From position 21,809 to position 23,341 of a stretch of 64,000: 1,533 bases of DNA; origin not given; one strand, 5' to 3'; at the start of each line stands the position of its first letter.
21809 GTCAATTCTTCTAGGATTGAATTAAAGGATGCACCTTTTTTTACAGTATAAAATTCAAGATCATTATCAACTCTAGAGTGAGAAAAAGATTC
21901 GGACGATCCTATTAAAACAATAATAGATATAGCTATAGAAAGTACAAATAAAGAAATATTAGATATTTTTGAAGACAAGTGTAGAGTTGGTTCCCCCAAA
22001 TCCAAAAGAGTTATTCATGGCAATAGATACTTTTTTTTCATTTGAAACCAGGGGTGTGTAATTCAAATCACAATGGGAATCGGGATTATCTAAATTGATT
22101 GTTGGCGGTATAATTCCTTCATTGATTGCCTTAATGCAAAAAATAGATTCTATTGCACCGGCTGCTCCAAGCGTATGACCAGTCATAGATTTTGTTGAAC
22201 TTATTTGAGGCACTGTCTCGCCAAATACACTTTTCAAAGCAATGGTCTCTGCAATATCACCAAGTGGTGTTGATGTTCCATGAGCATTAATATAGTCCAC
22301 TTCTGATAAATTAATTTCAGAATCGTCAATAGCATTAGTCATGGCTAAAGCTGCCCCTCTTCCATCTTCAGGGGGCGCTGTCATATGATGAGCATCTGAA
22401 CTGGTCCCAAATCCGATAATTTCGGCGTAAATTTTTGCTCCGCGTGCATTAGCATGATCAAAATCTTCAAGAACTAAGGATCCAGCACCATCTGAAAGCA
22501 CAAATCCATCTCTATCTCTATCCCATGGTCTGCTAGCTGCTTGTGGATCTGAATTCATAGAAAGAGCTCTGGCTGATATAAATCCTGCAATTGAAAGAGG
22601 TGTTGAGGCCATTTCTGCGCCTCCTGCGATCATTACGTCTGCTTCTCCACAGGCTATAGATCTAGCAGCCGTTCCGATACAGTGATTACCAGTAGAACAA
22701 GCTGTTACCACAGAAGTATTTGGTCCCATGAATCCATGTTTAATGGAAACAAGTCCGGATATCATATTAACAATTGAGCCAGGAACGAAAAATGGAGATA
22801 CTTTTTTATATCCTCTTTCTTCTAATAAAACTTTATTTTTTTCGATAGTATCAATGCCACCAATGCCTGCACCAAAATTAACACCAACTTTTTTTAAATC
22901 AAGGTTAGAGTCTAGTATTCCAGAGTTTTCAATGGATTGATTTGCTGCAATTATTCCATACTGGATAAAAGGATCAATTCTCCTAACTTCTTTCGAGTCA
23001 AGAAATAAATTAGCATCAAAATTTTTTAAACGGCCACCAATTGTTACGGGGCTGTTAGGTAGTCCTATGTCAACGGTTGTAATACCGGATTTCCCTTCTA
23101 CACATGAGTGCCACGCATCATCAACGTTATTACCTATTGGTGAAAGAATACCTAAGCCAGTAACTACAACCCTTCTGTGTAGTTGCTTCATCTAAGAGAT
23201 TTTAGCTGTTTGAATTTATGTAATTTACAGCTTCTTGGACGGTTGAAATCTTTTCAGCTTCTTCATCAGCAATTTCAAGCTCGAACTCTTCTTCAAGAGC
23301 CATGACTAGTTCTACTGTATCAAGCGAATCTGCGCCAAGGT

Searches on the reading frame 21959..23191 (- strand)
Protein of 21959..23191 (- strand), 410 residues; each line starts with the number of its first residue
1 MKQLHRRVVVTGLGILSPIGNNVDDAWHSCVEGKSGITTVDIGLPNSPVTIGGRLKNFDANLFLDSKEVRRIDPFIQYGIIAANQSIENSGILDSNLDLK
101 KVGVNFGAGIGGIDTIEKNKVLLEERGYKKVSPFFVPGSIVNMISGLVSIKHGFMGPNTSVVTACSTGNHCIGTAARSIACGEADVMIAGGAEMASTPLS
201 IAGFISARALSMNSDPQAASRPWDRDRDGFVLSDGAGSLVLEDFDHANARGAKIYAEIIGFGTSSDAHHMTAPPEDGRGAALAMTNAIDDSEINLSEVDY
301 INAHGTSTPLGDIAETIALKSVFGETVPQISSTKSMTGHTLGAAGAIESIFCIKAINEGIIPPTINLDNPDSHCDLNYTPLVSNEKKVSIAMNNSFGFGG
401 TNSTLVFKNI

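Call 17: search_protein_families(library=pfam, proteins=[window:21959-23191:-], max_evalue=0.001)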
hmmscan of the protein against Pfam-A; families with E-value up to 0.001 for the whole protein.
window:21959-23191:- (410 aa): 3 families
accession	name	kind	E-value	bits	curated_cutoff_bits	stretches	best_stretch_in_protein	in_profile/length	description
PF00109.32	ketoacyl-synt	-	4.2e-58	197.3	20.8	1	6-243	2-248/252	Beta-ketoacyl synthase, N-terminal domain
PF02801.28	Ketoacyl-synt_C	-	3.3e-38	130.8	20.8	1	255-367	1-118/119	Beta-ketoacyl synthase, C-terminal domain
PF00108.29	Thiolase_N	-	3.9e-05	23.6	26.4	1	157-196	77-116/260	Thiolase, N-terminal domain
